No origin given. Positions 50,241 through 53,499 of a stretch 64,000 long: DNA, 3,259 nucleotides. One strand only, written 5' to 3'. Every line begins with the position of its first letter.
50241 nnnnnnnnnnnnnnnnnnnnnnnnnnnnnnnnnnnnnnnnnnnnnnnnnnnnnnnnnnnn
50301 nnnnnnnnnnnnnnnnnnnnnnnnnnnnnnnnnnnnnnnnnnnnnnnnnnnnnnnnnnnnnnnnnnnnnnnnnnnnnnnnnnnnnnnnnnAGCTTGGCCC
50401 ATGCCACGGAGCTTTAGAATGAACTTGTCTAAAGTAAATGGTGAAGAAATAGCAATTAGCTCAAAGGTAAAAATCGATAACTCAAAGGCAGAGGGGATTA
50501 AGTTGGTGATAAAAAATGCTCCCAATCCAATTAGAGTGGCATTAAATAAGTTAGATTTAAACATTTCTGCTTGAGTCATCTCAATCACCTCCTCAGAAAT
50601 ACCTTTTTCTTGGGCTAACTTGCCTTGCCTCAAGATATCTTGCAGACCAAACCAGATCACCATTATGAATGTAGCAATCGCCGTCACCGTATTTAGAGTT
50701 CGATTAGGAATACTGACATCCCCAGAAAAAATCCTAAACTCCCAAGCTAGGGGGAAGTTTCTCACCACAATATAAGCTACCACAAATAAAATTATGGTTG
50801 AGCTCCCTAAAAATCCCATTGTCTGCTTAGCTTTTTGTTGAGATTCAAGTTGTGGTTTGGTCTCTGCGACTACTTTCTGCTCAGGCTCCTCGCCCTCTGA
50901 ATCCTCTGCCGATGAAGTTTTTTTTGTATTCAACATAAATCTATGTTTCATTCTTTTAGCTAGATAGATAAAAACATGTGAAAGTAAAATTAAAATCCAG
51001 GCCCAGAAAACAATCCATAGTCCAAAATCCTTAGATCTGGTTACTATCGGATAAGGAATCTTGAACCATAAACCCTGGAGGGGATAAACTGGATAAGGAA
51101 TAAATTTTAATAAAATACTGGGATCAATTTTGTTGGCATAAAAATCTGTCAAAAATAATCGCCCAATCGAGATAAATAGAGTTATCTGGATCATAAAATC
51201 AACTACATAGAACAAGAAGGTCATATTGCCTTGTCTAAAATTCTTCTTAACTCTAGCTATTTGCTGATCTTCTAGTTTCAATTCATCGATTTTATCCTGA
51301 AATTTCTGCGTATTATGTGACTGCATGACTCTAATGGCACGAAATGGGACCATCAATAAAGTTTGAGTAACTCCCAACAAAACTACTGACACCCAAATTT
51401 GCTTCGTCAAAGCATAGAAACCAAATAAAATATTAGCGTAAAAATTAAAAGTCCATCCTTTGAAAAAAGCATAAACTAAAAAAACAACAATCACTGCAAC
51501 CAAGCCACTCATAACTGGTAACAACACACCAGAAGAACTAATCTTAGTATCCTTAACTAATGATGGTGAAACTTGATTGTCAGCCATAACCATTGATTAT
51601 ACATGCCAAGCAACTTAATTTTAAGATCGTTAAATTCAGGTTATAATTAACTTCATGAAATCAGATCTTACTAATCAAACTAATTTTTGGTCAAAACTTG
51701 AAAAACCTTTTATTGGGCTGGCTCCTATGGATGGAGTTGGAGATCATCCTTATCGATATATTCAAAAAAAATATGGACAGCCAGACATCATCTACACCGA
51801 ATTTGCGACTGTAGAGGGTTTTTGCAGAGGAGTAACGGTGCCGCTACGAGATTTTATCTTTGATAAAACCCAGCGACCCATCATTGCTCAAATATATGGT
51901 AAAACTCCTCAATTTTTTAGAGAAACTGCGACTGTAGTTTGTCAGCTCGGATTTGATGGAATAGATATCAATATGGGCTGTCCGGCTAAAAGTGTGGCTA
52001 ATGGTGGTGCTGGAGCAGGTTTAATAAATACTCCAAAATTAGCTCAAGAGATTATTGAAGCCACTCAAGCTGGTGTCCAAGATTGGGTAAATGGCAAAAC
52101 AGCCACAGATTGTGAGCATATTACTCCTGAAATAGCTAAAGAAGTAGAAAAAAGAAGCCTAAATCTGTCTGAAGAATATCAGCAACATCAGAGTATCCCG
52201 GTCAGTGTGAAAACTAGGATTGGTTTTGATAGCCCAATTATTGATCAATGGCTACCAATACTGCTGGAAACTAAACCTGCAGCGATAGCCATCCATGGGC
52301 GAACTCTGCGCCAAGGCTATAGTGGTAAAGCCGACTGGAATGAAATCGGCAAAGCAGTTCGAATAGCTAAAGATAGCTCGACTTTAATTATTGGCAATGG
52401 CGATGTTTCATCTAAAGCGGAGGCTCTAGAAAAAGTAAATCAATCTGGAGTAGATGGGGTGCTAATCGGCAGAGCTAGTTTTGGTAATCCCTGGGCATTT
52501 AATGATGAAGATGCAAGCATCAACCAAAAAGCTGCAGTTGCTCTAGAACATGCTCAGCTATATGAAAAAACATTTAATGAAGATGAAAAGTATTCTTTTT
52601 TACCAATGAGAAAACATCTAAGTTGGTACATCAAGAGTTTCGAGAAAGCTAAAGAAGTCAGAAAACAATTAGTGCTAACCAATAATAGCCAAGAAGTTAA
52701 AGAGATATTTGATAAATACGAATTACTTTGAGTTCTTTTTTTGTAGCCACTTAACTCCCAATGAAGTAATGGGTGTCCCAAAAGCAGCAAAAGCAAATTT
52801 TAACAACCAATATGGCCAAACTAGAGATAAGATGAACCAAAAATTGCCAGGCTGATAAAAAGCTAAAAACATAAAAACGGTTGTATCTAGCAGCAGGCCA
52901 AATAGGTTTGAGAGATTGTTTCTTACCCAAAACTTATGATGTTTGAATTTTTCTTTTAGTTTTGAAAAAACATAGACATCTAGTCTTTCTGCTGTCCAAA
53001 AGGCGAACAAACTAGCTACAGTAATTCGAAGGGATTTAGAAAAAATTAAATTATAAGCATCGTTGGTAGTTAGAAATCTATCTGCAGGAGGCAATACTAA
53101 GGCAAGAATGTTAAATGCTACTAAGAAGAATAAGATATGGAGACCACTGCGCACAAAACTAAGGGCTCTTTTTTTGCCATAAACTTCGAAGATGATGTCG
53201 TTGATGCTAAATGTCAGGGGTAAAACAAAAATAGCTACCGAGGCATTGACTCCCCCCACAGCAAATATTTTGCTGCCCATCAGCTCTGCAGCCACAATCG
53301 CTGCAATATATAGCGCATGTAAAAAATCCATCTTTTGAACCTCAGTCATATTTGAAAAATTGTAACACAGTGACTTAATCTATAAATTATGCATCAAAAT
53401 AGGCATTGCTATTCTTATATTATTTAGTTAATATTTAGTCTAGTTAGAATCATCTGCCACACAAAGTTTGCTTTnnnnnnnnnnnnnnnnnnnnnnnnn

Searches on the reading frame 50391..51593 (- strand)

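Call 50: search_protein_families(library=pfam, proteins=[window:50391-51593:-], max_evalue=0.01)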
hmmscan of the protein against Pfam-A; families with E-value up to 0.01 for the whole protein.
window:50391-51593:- (401 aa): 1 family
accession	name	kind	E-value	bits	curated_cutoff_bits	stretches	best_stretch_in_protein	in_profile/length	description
PF00873.25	ACR_tran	-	0.0071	14.5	28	1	13-151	421-556/1021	AcrB/AcrD/AcrF family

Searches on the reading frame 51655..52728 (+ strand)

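Call 50: search_protein_families(library=pfam, proteins=[window:51655-52728:+], max_evalue=0.01)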
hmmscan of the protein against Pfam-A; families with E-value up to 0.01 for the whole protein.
window:51655-52728:+ (358 aa): 1 family
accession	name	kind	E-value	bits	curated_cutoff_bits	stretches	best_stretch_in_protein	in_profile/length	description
PF01207.24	Dus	-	6.1e-60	203.4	20.4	2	174-351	116-301/311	Dihydrouridine synthase (Dus)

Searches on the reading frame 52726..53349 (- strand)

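Call 50: search_protein_families(library=pfam, proteins=[window:52726-53349:-], max_evalue=0.01)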
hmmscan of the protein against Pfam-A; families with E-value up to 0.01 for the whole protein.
window:52726-53349:- (208 aa): 1 family
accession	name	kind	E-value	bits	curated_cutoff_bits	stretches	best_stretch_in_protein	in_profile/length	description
PF02592.20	Vut_1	-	2.4e-37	129.1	27.2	1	38-197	2-151/152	Putative vitamin uptake transporter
